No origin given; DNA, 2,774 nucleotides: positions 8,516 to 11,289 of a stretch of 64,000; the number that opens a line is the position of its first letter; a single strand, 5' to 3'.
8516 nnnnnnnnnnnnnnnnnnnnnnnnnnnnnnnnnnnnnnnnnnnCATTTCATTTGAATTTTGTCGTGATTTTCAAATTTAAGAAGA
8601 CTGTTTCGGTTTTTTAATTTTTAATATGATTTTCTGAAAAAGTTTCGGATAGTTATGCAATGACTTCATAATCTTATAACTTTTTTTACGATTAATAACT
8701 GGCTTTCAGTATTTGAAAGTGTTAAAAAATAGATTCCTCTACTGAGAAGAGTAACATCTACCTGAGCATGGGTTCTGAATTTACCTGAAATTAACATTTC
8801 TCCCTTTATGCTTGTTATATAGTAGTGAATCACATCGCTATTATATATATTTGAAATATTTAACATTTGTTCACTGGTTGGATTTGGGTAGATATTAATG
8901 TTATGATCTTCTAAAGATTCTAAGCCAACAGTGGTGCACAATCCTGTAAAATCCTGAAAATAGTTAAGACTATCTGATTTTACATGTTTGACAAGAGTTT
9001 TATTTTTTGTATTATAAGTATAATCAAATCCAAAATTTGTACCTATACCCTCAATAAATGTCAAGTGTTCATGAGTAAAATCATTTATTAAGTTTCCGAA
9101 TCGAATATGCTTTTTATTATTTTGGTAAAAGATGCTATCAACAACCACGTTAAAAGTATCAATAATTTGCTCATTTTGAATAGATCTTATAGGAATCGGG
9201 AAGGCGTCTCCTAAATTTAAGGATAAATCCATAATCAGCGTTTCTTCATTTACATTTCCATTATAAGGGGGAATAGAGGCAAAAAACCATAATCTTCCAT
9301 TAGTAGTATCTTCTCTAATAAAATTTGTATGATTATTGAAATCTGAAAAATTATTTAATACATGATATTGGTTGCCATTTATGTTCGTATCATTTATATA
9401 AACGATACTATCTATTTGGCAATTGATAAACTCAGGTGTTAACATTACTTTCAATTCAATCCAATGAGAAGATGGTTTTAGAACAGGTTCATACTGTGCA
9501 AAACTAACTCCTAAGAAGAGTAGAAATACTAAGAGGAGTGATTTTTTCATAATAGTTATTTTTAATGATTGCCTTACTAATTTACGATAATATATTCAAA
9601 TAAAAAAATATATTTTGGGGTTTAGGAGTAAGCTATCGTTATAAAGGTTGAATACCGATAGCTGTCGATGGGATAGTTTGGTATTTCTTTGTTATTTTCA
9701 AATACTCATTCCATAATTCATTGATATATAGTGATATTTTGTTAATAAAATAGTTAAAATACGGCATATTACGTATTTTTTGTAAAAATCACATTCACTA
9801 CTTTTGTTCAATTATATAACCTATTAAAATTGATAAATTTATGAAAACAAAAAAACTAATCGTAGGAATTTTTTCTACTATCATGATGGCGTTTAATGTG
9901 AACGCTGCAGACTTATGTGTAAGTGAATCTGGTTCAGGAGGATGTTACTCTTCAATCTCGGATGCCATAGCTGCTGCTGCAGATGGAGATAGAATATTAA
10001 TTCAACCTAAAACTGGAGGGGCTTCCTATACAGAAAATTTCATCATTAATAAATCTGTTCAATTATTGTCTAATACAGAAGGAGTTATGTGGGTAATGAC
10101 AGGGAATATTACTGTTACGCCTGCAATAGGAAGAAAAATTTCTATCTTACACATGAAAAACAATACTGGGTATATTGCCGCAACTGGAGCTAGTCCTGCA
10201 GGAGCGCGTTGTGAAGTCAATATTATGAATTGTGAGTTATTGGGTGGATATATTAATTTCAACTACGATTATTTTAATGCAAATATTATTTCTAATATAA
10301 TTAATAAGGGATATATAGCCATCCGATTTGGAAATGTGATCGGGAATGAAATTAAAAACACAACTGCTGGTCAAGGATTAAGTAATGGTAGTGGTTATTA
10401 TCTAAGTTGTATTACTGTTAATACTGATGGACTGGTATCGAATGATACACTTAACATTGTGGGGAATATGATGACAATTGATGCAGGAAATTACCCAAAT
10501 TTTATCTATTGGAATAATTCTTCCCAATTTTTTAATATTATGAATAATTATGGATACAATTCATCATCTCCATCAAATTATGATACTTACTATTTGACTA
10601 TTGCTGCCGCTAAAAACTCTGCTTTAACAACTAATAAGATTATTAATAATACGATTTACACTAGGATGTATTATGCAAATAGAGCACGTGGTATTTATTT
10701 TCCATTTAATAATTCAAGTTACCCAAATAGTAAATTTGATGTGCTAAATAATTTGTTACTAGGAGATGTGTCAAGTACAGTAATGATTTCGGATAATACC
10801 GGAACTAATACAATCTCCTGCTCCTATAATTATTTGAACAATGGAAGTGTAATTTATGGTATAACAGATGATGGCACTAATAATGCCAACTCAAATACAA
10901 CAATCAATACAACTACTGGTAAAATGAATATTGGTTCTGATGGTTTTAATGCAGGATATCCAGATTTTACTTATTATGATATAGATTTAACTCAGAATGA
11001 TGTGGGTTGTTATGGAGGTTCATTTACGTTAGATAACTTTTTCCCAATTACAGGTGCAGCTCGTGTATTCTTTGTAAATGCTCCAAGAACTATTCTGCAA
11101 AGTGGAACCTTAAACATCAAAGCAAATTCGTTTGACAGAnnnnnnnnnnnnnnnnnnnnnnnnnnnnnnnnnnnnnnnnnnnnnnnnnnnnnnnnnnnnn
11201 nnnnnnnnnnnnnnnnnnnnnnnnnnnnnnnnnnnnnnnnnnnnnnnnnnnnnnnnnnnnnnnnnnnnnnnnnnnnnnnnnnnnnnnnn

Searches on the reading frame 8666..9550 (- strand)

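Call 15: search_protein_families(library=pfam, proteins=[window:8666-9550:-], max_evalue=0.001)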
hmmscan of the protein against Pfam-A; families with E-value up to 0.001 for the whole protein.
window:8666-9550:- (294 aa): 1 family
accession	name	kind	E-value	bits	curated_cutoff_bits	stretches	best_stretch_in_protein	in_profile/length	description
PF18962.6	Por_Secre_tail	-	5.3e-09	36.7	27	1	220-291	1-74/75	Secretion system C-terminal sorting domain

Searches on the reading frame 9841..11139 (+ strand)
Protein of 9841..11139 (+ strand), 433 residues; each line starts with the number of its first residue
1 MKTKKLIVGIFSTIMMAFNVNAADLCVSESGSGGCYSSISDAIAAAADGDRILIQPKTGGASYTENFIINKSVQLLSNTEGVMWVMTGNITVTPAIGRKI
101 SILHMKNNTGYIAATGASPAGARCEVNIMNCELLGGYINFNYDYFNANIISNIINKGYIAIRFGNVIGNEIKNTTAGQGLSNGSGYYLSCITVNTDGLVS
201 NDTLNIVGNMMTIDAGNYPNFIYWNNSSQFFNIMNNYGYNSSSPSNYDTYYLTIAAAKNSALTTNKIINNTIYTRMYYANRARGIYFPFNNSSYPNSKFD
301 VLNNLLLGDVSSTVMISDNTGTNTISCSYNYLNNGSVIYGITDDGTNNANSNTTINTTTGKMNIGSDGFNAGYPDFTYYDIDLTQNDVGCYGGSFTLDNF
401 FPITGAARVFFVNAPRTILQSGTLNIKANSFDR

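Call 4: search_protein_families(library=pfam, proteins=[window:9841-11139:+], max_evalue=1)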
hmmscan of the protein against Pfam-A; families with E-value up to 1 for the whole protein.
window:9841-11139:+ (433 aa): 0 families

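Call 5: search_protein_families(library=ncbifam, proteins=[window:9841-11139:+], max_evalue=1)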
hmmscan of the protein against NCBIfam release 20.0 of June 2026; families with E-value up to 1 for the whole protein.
window:9841-11139:+ (433 aa): 0 families

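Call 34: search_solved_structures(query=window:9841-11139:+, max_evalue=10)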
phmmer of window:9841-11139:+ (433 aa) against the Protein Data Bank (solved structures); distinct sequences matched with E-value up to 10: 0.

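Call 38: find_homologous_proteins(query=window:9841-11139:+, max_evalue=0.00001)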
Query window:9841-11139:+ (433 aa): 89 proteins with E <= 0.00001 among 7085 candidates.
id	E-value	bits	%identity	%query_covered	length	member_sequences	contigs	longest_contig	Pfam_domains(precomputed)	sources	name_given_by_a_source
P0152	9.0e-279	943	100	100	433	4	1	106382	-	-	-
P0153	1.5e-158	547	61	100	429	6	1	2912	-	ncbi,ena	-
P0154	2.3e-143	497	56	100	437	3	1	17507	-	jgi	-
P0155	4.3e-142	493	58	99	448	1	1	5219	-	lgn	-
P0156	1.3e-133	465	54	100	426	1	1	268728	-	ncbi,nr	ncbi:MAG: hypothetical protein M9916_04485 [Crocinitomicaceae bacterium]|nr:hypothetical protein [Cr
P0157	9.0e-130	452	55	100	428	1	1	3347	-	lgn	-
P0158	7.2e-128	446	54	100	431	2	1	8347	-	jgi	jgi:hypothetical protein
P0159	3.5e-127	443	54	99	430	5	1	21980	-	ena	-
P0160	4.3e-127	443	54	100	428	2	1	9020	-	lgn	-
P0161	8.5e-127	442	53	100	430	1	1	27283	-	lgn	-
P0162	1.3e-126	442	55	100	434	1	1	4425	-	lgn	-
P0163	2.0e-126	441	54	100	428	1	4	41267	-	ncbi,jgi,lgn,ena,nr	ncbi:MAG TPA: hypothetical protein PKN22_04850 [Taishania sp.]|nr:hypothetical protein [Taishania sp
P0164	2.1e-126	441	53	100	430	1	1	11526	-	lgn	-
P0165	6.7e-126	439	52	100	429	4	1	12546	-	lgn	-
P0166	7.7e-125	436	54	100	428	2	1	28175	-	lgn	-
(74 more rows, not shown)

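Call 40: search_solved_structures(query=A3, max_evalue=10, show_alignments=2)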
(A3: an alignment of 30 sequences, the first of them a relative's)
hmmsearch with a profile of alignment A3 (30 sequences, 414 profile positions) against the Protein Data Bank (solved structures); distinct sequences matched with E-value up to 10: 0.
